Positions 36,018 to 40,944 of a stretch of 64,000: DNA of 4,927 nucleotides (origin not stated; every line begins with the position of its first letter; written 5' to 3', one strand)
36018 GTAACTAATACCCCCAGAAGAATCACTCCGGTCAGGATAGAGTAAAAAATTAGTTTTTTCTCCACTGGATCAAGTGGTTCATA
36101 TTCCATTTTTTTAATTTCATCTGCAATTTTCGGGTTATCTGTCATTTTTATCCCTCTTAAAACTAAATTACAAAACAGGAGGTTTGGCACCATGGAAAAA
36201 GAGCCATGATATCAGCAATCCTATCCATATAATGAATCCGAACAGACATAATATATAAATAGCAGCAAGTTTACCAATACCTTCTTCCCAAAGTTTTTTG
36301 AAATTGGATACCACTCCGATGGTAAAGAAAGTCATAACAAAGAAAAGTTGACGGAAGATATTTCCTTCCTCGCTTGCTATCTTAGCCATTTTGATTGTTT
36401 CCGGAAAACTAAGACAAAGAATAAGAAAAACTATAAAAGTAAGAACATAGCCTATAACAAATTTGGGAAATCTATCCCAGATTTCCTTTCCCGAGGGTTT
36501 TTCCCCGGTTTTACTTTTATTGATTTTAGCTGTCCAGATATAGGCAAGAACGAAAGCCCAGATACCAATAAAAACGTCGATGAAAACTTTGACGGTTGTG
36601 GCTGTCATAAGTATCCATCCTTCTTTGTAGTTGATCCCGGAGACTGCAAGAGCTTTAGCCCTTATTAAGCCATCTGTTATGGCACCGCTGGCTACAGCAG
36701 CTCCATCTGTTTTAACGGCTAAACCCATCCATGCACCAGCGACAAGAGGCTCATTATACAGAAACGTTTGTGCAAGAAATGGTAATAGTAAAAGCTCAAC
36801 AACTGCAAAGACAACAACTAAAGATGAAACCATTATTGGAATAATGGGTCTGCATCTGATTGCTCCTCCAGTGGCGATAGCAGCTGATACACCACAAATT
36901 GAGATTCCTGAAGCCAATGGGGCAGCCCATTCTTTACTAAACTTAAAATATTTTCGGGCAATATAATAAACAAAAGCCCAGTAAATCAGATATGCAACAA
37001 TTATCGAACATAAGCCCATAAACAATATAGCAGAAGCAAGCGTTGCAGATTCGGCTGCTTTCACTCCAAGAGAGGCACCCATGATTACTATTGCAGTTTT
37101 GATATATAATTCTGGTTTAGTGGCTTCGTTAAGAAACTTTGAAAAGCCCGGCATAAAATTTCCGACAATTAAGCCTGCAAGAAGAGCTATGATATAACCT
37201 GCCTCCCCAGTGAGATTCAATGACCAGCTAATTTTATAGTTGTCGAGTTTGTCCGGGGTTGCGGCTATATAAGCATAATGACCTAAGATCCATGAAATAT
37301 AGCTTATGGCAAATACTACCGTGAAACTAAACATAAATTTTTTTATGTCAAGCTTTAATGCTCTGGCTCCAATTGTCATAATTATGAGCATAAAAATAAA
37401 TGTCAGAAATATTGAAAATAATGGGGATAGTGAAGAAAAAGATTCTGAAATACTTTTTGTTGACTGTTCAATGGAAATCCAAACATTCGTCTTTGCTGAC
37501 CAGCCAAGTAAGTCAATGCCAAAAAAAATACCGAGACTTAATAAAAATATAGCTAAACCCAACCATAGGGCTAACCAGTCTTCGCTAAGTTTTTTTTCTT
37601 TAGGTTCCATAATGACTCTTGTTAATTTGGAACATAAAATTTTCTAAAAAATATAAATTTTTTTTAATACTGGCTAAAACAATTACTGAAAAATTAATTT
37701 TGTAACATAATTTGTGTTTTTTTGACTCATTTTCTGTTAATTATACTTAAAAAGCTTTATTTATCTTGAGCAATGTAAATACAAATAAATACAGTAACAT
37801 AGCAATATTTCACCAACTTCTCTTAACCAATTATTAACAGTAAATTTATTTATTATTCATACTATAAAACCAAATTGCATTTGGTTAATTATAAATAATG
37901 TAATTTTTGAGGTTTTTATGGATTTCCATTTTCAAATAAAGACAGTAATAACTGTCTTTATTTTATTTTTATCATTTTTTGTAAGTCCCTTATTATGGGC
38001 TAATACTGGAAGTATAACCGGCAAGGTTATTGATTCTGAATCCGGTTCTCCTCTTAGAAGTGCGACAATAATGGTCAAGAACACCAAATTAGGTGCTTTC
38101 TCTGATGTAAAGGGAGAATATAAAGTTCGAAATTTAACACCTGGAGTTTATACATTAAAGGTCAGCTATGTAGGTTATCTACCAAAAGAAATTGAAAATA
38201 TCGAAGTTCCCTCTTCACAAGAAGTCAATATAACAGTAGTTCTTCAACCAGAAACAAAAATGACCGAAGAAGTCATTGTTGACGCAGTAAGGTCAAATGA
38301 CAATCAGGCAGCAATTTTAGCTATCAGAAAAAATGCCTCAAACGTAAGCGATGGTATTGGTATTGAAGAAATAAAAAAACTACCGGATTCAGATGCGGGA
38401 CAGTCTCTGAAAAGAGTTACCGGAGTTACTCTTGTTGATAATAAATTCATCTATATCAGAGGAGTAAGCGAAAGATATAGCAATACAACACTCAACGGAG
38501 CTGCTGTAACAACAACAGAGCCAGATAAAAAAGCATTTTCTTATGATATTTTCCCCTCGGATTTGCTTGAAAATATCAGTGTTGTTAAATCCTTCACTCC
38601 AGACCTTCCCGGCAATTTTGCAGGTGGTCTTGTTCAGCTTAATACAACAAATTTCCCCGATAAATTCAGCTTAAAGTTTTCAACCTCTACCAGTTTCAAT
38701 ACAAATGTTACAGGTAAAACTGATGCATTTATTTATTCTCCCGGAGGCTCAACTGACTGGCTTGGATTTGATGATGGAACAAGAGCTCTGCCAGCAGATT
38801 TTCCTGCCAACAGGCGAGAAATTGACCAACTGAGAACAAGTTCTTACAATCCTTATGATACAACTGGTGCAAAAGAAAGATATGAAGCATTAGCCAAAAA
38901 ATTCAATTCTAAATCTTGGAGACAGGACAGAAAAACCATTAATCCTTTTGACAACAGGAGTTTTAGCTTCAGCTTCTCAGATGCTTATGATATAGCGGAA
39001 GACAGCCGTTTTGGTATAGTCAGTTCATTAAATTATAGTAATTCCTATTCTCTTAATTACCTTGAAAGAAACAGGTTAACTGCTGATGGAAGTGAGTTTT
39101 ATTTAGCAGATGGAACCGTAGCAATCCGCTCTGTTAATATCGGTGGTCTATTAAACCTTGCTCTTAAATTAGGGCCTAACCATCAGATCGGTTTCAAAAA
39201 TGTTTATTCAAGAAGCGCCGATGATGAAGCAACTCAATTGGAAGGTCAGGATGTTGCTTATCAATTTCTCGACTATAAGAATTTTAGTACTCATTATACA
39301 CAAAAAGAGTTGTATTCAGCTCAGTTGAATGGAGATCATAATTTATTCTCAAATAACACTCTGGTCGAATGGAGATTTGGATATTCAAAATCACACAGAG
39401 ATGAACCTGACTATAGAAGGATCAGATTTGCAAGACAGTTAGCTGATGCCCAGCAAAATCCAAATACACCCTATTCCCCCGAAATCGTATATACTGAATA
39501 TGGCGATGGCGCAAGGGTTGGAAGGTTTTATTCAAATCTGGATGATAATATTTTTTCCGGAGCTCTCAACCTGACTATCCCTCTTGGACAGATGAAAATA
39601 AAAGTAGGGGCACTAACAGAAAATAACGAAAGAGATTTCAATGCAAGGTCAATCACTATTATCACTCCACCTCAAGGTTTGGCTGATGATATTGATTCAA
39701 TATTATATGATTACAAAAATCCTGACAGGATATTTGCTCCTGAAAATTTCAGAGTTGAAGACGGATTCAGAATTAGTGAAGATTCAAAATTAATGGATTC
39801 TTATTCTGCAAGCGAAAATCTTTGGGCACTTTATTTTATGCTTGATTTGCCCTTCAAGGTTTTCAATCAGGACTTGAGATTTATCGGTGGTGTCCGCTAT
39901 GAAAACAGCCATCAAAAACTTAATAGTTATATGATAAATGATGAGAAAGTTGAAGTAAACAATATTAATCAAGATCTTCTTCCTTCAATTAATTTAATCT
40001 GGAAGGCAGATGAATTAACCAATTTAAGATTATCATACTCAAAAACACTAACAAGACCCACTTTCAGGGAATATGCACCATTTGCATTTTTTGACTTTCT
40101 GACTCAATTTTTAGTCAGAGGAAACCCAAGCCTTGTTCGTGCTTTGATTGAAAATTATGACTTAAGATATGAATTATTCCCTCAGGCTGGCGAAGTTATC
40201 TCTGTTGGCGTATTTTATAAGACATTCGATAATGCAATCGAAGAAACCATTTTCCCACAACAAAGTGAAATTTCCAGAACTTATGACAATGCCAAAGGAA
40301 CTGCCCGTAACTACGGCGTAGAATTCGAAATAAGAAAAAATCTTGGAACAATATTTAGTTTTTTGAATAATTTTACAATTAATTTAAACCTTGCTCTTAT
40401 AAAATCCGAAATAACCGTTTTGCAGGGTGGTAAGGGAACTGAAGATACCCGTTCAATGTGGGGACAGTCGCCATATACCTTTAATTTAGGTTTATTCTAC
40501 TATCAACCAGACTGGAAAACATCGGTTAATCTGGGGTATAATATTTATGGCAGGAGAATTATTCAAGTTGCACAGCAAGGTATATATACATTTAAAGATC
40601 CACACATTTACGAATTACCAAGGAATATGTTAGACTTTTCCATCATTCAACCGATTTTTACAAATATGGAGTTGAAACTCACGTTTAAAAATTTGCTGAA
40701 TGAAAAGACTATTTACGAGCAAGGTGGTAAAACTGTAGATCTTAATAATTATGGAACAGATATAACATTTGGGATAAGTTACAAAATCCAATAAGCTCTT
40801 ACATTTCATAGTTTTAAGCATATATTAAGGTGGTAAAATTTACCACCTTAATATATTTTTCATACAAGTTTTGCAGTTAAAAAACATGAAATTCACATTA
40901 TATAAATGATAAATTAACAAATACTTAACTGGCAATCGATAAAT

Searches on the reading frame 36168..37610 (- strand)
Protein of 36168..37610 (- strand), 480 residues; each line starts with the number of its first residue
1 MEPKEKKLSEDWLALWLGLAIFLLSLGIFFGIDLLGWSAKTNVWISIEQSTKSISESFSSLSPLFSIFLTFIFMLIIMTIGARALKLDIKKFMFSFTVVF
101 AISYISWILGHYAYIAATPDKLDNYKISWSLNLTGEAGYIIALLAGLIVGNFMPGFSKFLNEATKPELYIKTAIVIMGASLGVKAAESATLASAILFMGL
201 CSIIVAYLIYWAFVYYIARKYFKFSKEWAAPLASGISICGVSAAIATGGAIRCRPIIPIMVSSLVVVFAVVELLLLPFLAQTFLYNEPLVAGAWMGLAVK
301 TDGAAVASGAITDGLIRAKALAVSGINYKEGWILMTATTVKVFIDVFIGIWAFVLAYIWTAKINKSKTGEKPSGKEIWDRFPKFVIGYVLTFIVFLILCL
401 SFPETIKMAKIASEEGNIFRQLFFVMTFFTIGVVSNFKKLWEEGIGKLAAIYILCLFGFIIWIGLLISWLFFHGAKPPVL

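Call 24: search_protein_families(library=pfam, proteins=[window:36168-37610:-], max_evalue=0.00001)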
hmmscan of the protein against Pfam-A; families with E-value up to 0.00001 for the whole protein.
window:36168-37610:- (480 aa): 1 family
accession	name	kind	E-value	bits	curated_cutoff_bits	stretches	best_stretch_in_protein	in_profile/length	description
PF03601.19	Cons_hypoth698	-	1.4e-21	77.2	24.5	1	139-445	29-298/304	Conserved hypothetical protein 698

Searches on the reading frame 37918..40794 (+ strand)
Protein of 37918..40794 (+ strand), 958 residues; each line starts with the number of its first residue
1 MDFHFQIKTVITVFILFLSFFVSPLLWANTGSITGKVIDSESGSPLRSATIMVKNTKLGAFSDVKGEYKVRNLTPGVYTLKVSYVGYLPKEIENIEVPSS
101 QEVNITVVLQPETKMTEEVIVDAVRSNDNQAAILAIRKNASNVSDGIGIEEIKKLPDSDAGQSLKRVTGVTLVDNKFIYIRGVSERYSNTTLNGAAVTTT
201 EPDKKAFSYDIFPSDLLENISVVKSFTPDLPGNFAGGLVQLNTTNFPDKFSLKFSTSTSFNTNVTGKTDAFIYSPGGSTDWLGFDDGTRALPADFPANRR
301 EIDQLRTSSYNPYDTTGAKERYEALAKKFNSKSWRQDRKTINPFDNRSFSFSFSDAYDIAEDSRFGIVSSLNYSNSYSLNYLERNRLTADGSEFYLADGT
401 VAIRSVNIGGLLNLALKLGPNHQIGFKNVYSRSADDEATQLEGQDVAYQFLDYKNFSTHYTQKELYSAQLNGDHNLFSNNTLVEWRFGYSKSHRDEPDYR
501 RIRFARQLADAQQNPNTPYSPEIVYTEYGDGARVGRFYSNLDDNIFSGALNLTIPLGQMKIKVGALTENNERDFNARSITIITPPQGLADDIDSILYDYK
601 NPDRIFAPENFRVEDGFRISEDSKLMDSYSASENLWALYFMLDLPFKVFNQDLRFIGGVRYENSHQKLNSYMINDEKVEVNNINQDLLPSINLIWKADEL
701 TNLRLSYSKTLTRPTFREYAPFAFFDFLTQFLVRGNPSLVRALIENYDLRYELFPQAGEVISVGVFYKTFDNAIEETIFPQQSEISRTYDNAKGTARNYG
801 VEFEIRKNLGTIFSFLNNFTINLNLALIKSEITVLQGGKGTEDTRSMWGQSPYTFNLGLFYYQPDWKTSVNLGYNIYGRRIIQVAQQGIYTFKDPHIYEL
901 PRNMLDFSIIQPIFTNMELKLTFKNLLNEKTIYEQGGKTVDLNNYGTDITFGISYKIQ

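Call 24: search_protein_families(library=pfam, proteins=[window:37918-40794:+], max_evalue=0.00001)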
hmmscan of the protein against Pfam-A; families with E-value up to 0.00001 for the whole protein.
window:37918-40794:+ (958 aa): 4 families
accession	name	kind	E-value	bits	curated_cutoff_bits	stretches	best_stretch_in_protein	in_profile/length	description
PF00593.30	TonB_dep_Rec_b-barrel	-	1.8e-27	97.8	27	1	445-880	13-398/436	TonB dependent receptor-like, beta-barrel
PF13715.12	CarbopepD_reg_2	-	1.5e-20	73.4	32.2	1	33-121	1-88/88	CarboxypepD_reg-like domain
PF13620.12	CarboxypepD_reg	-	5.9e-18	65.4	32.3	1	32-110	1-82/82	Carboxypeptidase regulatory-like domain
PF07715.20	Plug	-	2.8e-09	37.9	23.9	1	141-233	7-101/107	TonB-dependent Receptor Plug Domain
